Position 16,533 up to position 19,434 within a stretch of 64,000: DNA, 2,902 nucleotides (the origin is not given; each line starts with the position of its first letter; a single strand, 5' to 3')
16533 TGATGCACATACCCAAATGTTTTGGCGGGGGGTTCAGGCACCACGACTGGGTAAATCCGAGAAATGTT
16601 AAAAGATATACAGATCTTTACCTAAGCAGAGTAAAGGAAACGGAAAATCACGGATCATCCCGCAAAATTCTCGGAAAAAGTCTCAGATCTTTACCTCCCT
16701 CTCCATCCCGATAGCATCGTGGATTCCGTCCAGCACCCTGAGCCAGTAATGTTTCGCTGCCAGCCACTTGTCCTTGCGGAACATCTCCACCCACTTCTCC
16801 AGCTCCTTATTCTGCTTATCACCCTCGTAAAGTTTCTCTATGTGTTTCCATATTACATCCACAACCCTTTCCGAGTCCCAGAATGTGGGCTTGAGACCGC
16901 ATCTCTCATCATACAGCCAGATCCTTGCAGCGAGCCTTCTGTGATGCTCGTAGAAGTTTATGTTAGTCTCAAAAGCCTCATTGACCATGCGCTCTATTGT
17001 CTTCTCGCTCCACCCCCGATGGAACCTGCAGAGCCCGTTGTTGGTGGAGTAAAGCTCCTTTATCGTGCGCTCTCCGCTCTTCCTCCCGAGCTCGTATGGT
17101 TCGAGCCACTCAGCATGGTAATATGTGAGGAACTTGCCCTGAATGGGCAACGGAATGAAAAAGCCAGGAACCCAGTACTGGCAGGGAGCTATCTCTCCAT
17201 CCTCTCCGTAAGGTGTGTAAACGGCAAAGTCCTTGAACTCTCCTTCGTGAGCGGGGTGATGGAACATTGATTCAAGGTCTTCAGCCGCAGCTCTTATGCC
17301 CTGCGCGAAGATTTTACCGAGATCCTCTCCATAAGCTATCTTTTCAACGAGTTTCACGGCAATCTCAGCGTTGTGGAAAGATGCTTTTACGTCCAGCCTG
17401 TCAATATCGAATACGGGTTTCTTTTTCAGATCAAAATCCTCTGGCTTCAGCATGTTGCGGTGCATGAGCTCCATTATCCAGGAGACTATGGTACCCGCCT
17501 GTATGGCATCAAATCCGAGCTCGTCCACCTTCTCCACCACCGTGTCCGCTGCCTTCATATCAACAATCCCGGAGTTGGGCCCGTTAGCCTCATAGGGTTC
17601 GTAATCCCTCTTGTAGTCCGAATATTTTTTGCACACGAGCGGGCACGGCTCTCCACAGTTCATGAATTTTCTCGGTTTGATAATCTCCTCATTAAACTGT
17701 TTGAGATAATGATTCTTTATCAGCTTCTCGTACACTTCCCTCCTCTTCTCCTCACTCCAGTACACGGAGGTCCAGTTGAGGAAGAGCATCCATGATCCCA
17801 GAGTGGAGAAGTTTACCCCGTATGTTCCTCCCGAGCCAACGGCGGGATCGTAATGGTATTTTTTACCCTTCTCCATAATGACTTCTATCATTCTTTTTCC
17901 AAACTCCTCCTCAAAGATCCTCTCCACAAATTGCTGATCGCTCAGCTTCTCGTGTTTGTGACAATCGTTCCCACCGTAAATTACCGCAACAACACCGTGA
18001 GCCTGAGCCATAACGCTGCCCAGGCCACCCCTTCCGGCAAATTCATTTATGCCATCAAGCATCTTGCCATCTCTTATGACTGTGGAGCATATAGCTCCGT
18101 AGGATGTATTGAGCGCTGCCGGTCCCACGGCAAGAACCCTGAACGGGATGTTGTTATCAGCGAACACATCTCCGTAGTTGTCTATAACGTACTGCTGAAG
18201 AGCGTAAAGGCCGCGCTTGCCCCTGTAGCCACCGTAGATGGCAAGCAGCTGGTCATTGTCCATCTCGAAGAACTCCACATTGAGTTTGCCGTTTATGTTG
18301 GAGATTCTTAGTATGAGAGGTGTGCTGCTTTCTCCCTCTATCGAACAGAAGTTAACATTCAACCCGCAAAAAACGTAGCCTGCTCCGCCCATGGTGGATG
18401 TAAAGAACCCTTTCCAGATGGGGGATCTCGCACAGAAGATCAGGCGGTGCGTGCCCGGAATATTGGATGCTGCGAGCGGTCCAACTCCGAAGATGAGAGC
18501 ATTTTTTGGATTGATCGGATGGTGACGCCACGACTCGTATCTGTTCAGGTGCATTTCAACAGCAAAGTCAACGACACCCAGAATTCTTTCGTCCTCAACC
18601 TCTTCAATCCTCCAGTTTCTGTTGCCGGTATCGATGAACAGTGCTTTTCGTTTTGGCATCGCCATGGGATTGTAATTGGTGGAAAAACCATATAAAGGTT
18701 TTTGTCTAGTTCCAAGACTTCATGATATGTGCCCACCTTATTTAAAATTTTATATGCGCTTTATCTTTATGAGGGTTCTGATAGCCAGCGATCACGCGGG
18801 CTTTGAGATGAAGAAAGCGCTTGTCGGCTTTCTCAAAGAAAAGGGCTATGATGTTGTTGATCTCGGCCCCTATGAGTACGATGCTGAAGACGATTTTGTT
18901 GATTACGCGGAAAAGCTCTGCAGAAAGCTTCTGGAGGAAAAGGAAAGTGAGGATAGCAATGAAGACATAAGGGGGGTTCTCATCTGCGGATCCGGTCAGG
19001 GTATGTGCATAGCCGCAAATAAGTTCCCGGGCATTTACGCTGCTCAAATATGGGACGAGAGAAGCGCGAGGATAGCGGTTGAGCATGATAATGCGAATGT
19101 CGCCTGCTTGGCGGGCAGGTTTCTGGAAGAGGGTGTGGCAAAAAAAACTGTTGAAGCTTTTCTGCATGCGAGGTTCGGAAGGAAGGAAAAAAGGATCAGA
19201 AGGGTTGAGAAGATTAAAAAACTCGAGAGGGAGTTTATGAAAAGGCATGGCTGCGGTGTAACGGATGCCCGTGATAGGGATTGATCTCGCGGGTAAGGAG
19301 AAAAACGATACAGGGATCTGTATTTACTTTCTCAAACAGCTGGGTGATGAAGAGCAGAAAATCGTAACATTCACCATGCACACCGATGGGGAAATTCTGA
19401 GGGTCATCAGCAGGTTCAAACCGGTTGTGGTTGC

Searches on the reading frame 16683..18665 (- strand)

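Call 38: search_protein_families(library=pfam, proteins=[window:16683-18665:-], max_evalue=0.0001)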
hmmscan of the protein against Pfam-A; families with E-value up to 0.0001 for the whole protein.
window:16683-18665:- (660 aa): 2 families
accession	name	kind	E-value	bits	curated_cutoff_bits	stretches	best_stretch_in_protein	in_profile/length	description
PF02730.20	AFOR_N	-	7e-30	104.7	29.8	1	7-232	2-198/199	Aldehyde ferredoxin oxidoreductase, N-terminal domain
PF01314.23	AFOR_C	-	4.2e-25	89.1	27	1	282-466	27-196/385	Aldehyde ferredoxin oxidoreductase, domains 2 & 3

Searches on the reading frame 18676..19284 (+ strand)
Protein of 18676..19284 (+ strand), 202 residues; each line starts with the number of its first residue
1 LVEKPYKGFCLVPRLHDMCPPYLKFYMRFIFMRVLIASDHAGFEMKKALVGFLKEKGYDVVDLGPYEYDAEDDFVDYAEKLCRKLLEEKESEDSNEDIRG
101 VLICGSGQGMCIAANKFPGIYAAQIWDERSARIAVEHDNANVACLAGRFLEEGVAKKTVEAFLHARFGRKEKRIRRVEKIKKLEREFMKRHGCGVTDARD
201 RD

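Call 38: search_protein_families(library=pfam, proteins=[window:18676-19284:+], max_evalue=0.0001)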
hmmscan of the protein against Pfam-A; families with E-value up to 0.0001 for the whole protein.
window:18676-19284:+ (202 aa): 1 family
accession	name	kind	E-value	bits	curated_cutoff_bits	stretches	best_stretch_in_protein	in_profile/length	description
PF02502.23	LacAB_rpiB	-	3.8e-45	153.7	24.7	1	34-180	1-138/138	Ribose/Galactose Isomerase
